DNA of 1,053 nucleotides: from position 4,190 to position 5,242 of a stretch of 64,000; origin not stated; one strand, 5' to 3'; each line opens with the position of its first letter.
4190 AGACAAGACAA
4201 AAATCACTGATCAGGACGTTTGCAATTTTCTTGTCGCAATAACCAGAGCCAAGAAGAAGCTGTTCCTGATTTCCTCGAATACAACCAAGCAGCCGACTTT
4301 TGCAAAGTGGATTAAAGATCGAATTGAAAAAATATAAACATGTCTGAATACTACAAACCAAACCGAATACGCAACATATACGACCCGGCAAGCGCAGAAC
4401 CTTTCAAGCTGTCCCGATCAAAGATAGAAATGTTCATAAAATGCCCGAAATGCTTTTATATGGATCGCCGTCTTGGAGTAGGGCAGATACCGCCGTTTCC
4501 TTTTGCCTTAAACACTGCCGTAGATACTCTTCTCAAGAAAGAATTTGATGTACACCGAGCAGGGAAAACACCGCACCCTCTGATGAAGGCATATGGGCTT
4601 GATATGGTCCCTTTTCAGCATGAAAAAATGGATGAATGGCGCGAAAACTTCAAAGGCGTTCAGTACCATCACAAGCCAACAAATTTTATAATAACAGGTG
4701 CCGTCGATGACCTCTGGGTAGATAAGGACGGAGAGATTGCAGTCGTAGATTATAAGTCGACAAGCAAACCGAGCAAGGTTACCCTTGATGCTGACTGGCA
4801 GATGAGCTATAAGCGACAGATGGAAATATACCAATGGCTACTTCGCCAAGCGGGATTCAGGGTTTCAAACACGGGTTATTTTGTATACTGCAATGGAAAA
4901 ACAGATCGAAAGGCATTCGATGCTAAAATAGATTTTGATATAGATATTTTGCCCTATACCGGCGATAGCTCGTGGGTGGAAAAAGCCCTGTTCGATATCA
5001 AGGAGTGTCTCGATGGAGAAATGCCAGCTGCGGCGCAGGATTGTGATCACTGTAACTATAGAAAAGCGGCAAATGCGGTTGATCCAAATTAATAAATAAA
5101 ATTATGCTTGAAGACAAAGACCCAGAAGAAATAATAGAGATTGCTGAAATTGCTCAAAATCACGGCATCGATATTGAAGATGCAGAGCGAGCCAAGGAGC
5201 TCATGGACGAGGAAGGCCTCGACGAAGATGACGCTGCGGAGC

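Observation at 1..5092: Tightly packed helicase-helicase-nuclease operon (Res-like SF2 helicase/PD-(D/E)xK, UvrD-like SF1 helicase, Cas4/RecB-like Fe-S nuclease): candidate defence module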

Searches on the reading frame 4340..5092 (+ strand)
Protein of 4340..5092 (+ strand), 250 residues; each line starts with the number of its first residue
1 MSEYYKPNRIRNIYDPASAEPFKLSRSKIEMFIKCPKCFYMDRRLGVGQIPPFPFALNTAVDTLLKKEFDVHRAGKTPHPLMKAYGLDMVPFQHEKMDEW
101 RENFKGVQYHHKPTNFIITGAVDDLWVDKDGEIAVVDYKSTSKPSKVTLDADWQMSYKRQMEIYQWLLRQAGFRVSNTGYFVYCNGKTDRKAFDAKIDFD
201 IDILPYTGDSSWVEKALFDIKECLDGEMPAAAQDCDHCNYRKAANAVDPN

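Call 6: search_protein_families(library=pfam, proteins=[window:4340-5089:+], max_evalue=0.01)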
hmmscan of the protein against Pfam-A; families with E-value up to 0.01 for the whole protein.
window:4340-5089:+ (250 aa): 3 families
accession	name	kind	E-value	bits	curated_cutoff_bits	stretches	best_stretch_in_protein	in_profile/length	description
PF12705.13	PDDEXK_1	-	5.6e-16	59.7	22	1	64-242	71-244/247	PD-(D/E)XK nuclease superfamily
PF01930.23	Cas_Cas4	-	0.00046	20.8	22.7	1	109-241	42-155/160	Domain of unknown function DUF83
PF02011.21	Glyco_hydro_48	-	0.0023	17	25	1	139-172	328-361/619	Glycosyl hydrolase family 48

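Call 7: search_protein_families(library=padloc, proteins=[window:4340-5089:+], max_evalue=0.01)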
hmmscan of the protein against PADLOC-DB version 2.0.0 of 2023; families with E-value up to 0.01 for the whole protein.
window:4340-5089:+ (250 aa): 8 families
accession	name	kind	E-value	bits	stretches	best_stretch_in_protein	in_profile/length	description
PDLC01250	Cas4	-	6.7e-09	34.3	1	94-242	38-165/168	"CAS-I,CAS-II,CAS-III,CAS-IV,CAS-V,CAS-VI; acquisition_associated"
PDLC00943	Cas4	-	1.3e-08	33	1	122-242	71-176/180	CRISPR-associated protein Cas4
PDLC01447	Cas4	-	7.1e-08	31.1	1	24-242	5-155/161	"CAS-I,CAS-II,CAS-III,CAS-IV,CAS-V,CAS-VI; acquisition_associated"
PDLC00944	Cas4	-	2.3e-07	29.2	1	102-242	48-174/177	Cas4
PDLC02087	Cas4b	-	2.2e-06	25.9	1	114-241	70-185/189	-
PDLC01747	Cas1g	-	0.00013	18.7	1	94-180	37-120/523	-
PDLC01611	Cas4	-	0.0002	19.7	1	114-241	46-153/158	"CAS-I,CAS-II,CAS-III,CAS-IV,CAS-V,CAS-VI; acquisition_associated"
PDLC02085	Cas4a2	-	0.0005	18.5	1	155-243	83-160/166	-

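Call 8: search_protein_families(library=ncbifam, proteins=[window:4340-5089:+], max_evalue=0.01)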
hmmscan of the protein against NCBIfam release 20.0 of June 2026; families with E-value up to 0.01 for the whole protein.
window:4340-5089:+ (250 aa): 5 families
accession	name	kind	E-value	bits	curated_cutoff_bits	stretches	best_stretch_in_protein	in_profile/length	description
TIGR00372.1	cas4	equivalog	5.1e-08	33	65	1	122-242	71-176/180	CRISPR-associated protein Cas4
TIGR02784.1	addA_alphas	equivalog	1.3e-06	27.1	860.75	1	111-170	1060-1116/1138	double-strand break repair helicase AddA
NF049935.1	cas4g_cas1g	exception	0.0011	17.5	560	1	97-188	55-140/546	CRISPR-associated endonuclease Cas4g/Cas1g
TIGR02786.1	addB_alphas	equivalog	0.0019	16.3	486.5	1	114-174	877-933/1024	double-strand break repair protein AddB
NF010485.0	PRK13909.1-2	equivalog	0.0091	14.2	650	0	124-185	849-900/909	RecB-like helicase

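Call 9: find_encoding_contigs(protein=window:4340-5089:+, flank=10000, max_places=6)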
Protein window:4340-5089:+ (250 aa): 1 contig read that carries it; 1 place shown.
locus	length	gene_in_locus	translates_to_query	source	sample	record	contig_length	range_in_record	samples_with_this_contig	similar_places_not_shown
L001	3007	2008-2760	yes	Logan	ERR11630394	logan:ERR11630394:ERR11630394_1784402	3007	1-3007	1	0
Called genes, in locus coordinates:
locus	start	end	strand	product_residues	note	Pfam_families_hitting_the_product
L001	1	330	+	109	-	?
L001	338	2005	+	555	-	PF01443:Viral_helicase1 (faint), PF13245:AAA_19, PF00580:UvrD-helicase, PF13087:AAA_12 (faint), PF13361:UvrD_C, PF13538:UvrD_C_2 (faint)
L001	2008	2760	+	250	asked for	PF12705:PDDEXK_1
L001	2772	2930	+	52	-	-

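Call 28: find_related_loci(query=A2, collection=metagenome_contigs, flank=10000)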
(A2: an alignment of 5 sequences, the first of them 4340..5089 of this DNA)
Query A2 (250 aa) in metagenome_contigs; peptide patterns used: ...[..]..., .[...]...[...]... (x = any residue, [..] = any of these).
600 stretches matched a pattern (row limit reached: there are more); 574 encode a relative of the query (tblastn E <= 1e-3); the best 80 are kept; 80 distinct loci.
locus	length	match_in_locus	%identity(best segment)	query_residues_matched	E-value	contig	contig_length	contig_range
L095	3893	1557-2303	73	1-249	3e-137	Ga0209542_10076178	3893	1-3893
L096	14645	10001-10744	76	1-248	2e-132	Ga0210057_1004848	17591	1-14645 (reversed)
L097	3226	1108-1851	75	1-248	2e-136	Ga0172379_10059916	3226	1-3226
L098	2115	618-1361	75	1-248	1e-139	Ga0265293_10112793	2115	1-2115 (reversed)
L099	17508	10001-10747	71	1-248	1e-127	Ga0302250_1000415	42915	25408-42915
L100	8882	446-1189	72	1-248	1e-125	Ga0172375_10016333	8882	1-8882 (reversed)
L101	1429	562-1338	70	1-247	1e-133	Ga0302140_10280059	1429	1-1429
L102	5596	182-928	68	1-248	4e-122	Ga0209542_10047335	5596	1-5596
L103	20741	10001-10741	66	1-247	5e-120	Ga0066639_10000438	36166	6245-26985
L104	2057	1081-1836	67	1-248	2e-126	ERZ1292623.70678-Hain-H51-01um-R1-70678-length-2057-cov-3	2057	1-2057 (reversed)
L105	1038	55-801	64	1-248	3e-129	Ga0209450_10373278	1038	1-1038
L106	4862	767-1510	67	1-247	3e-118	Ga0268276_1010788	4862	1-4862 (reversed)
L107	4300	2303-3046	65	1-247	8e-118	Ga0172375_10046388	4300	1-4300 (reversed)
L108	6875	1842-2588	63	1-248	3e-116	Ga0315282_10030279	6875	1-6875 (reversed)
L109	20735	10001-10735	66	1-244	4e-116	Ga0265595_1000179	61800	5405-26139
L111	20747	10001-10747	65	1-247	2e-115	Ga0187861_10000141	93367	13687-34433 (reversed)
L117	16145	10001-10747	63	1-247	6e-113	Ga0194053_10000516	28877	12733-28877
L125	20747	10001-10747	63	1-247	6e-112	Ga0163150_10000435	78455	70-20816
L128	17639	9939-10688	60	1-249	2e-111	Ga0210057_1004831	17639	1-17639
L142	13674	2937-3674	63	1-244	5e-110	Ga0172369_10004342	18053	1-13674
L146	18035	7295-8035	62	1-245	3e-109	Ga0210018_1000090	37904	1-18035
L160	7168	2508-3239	63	1-244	3e-108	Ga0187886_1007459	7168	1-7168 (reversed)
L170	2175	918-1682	62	1-247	4e-113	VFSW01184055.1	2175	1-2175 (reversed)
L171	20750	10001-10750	58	1-249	4e-107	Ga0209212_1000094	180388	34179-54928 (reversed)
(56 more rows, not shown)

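Call 31: search_protein_families(library=pfam, proteins=[L170:93-764:+, L111:7980-8996:+, L128:15135-15803:+, L117:3062-4288:-, L160:3255-4448:+, L108:3226-5115:+, L125:12051-12740:-, L142:3824-4687:+, L146:4097-5584:+, L171:7201-8652:-], max_evalue=0.001)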
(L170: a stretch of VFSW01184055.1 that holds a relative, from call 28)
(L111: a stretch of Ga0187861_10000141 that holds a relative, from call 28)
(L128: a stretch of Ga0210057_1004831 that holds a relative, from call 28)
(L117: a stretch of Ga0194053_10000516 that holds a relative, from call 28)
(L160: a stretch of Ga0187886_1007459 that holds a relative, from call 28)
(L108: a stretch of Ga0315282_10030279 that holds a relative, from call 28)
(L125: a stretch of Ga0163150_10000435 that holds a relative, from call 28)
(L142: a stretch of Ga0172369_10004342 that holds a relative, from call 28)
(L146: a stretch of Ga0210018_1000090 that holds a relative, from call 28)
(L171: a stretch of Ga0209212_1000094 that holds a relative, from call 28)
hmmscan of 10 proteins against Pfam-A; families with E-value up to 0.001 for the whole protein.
L170:93-764:+ (223 aa): 1 family
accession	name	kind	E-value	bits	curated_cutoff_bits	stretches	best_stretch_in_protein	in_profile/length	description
PF00160.26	Pro_isomerase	-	1.1e-48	165.9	21.7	1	67-218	2-159/159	Cyclophilin type peptidyl-prolyl cis-trans isomerase/CLD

L111:7980-8996:+ (338 aa): 2 families
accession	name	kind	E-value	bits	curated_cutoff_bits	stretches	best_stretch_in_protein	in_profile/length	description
PF01368.27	DHH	-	1.2e-10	42.1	28.1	1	26-168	2-122/125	DHH family, N-terminal domain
PF02272.25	DHHA1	-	4.5e-06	27.5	25.9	1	275-334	37-98/102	DHHA1 domain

L128:15135-15803:+ (222 aa): 4 families
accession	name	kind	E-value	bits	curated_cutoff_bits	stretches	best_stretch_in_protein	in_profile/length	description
PF00005.33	ABC_tran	-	2e-32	113.1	25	1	22-171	1-136/137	ABC transporter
PF02463.25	SMC_N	-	3.2e-06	27.2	40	0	22-51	13-43/220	RecF/RecN/SMC N terminal domain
PF13304.12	AAA_21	-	5.1e-05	23.9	27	0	35-62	2-41/304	AAA domain, putative AbiEii toxin, Type IV TA system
PF13555.12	AAA_29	-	8.2e-05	22.7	27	1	24-49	14-39/61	P-loop containing region of AAA domain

L117:3062-4288:- (408 aa): 2 families
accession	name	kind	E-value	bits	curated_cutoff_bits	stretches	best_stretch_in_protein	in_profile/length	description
PF12704.14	MacB_PCD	-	2.9e-48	165.3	27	1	21-247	1-206/207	MacB-like periplasmic core domain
PF02687.27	FtsX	-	5.2e-22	78.6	25.5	1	288-401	2-120/120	FtsX-like permease C-terminal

L160:3255-4448:+ (397 aa): 1 family
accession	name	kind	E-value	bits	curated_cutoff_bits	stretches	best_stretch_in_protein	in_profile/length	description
PF01702.25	TGT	-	6e-113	378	26.3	1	14-390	2-355/357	Queuine tRNA-ribosyltransferase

L108:3226-5115:+ (629 aa): 3 families
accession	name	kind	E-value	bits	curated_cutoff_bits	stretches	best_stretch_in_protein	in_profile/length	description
PF00122.25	E1-E2_ATPase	-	2.5e-44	151.4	28.1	1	127-298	2-181/181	E1-E2 ATPase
PF00702.32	Hydrolase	-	4.7e-27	96.1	26.4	1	314-532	1-190/191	haloacid dehalogenase-like hydrolase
PF08282.18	Hydrolase_3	-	0.001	19.3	20.9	0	505-554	195-243/255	haloacid dehalogenase-like hydrolase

L125:12051-12740:- (229 aa): 3 families
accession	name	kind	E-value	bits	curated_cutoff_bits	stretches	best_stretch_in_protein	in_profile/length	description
PF00072.30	Response_reg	-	2.1e-23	83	30.2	1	3-112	1-110/111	Response regulator receiver domain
PF00486.34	Trans_reg_C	-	3.1e-22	78.9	26.2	1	145-219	1-76/77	Transcriptional regulatory protein, C terminal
PF00196.25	GerE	-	0.00046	20.2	23.5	0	188-211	32-55/57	Bacterial regulatory proteins, luxR family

L142:3824-4687:+ (287 aa): 1 family
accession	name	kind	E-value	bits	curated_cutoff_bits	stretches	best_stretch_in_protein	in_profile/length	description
PF02498.22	Bro-N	-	1.8e-11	45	25.6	1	30-119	7-92/96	BRO family, N-terminal domain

L146:4097-5584:+ (495 aa): 13 families
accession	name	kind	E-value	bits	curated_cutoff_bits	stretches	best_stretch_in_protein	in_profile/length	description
PF05970.20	PIF1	-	3e-40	138.6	25.9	1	11-183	20-194/223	PIF1-like helicase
PF13604.12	AAA_30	-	6.6e-16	59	27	1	3-201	6-179/191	AAA domain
PF13245.12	AAA_19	-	7.9e-15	55.7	25.1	1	3-146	1-133/134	AAA domain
PF01443.25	Viral_helicase1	-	1.2e-05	25.7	21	1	17-179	2-133/228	Viral superfamily 1 RNA helicase core domain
PF13191.12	AAA_16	-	1.3e-05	26.2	32.6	1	12-48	21-59/167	AAA ATPase domain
PF21530.3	Pif1_2B_dom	-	2.8e-05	24.2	23.9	1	258-298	6-47/47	DNA helicase Pif1, 2B domain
PF13401.12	AAA_22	-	2.9e-05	24.8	27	1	15-137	7-122/130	AAA domain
PF13173.12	AAA_14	-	0.00017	22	27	0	16-120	5-88/129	AAA domain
PF07693.20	KAP_NTPase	-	0.00026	20.8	20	0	15-94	22-48/293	KAP family P-loop domain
PF20720.3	nSTAND3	-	0.00034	20.8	27.2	0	4-42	8-46/155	Novel STAND NTPase 3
PF03266.21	NTPase_1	-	0.00076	19.8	23.9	0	15-45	1-31/168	NTPase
PF02689.20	Herpes_Helicase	-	0.00076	18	27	0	342-379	731-770/808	Helicase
PF00270.35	DEAD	-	0.00084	19.6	26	0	3-29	4-30/167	DEAD/DEAH box helicase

L171:7201-8652:- (483 aa): 1 family
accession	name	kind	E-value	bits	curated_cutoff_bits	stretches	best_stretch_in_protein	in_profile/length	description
PF13231.12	PMT_2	-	2.9e-11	44.3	26.1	1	75-227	3-159/160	Dolichyl-phosphate-mannose-protein mannosyltransferase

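Call 45: search_solved_structures(query=window:4340-5089:+, max_evalue=0.1)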
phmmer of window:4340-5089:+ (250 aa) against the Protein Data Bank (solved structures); distinct sequences matched with E-value up to 0.1: 4.
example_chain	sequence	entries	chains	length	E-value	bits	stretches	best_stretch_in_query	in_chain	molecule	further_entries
5yj6_A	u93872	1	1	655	0.028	16.8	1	145-172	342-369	Dockerin type I repeat-containing protein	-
1l1y_A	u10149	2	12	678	0.034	16.5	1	145-172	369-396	cellobiohydrolase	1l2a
5bv9_A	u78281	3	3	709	0.035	16.5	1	138-173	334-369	Cellulose 1,4-beta-cellobiosidase | Glycoside hydrolase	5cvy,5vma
7kw6_A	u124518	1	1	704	0.079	15.4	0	144-173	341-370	Exoglucanase-2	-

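Call 47: find_homologous_proteins(query=window:4340-5089:+, max_evalue=0.00001)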
Query window:4340-5089:+ (250 aa): 8000 proteins with E <= 0.00001 among 8000 candidates; the best 120 are listed.
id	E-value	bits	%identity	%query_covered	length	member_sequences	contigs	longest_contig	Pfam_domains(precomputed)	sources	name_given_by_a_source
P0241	6.8e-157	538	88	100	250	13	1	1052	PF12705.14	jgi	jgi:RecB family exonuclease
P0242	3.5e-155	533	87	100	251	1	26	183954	PF12705.14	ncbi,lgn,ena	-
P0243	2.0e-154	530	86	100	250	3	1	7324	PF12705.14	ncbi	-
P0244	4.8e-154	529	86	100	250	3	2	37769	PF12705.14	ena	-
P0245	2.4e-153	527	88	99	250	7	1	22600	PF12705.14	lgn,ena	-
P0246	1.0e-150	518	85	99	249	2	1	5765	PF12705.14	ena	-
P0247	6.6e-145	499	80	100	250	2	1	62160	PF12705.14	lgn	-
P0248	4.9e-143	493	82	100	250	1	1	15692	PF12705.14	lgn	-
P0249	2.4e-142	491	81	97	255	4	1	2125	PF12705.14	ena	-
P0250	1.4e-141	488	87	92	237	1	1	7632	PF12705.14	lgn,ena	-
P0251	3.4e-140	484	81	99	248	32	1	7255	PF12705.14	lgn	-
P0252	4.7e-140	483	80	99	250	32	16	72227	PF12705.14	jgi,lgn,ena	-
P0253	9.8e-140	482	80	100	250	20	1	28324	PF12705.14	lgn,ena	-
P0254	1.5e-138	478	80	97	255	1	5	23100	PF12705.14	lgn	-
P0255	1.5e-138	478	80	97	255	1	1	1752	PF12705.14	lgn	-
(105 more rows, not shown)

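Call 48: find_encoding_contigs(protein=P0242, flank=9000, max_places=10)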
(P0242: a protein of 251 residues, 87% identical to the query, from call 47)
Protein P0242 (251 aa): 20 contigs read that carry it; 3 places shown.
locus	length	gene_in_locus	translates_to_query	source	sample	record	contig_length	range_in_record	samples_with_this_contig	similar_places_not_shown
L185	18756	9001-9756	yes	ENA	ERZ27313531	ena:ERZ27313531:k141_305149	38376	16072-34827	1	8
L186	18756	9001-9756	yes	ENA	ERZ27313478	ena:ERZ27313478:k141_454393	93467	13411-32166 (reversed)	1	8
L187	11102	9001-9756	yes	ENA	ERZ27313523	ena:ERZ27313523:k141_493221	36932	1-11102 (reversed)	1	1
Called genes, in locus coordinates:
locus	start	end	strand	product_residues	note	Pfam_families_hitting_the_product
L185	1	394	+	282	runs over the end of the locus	PF07484:Collar, PF21939:Gp10_C (weak)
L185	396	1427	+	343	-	-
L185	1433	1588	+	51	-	-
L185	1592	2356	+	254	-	PF07484:Collar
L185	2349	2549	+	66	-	-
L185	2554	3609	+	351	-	-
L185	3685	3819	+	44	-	-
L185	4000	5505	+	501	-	PF01726:LexA_DNA_bind, PF00717:Peptidase_S24, PF02086:MethyltransfD12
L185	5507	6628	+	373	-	PF02086:MethyltransfD12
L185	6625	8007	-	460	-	-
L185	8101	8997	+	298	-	PF01939:NucS_C (faint), PF18899:DUF5655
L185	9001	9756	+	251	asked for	PF12705:PDDEXK_1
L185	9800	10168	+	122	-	-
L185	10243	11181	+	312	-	PF00535:Glycos_transf_2, PF10111:Glyco_tranf_2_2 (faint)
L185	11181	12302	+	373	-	PF13439:Glyco_transf_4, PF13477:Glyco_trans_4_2, PF13579:Glyco_trans_4_4, PF20706:GT4-conflict, PF00534:Glycos_transf_1, PF13692:Glyco_trans_1_4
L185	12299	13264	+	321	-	PF00535:Glycos_transf_2, PF13641:Glyco_tranf_2_3, PF13632:Glyco_trans_2_3 (weak)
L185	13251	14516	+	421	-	PF01943:Polysacc_synt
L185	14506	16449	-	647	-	-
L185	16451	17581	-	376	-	-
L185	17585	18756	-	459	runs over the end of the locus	PF13231:PMT_2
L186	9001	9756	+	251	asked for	PF12705:PDDEXK_1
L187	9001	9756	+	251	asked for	PF12705:PDDEXK_1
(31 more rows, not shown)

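Call 64: predict_structure(alignment_id=A3)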
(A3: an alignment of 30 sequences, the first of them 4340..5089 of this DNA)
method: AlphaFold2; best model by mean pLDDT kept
length: 250 residues; sequences in the alignment: 30
mean_pLDDT: 87.0   pTM: 0.84
mean pLDDT of the five models: 87.0, 83.7, 82.6, 81.9, 76.6
residues with pLDDT >= 90: 142; 70-90: 78; 50-70: 29; < 50: 1
segments of 3 or more residues with pLDDT < 50: none
pLDDT, mean of each block of 10 residues (from residue 1): 67 90 92 94 88 63 85 91 92 91 86 95 94 93 80 87 96 96 76 63 93 97 96 87 81
secondary structure, 60 per line:
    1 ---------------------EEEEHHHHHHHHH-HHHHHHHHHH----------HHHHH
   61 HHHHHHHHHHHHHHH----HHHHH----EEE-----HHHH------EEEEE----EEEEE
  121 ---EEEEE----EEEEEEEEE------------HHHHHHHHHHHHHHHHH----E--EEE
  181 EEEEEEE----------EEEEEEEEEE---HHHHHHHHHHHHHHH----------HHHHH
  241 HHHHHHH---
elements in order: E22-25 H26-34 H36-45 H56-75 H80-84 E89-91 H97-100 E107-111 E116-120 E124-128 E133-141 H154-170 E178-187 E198-207 H211-225 H236-247
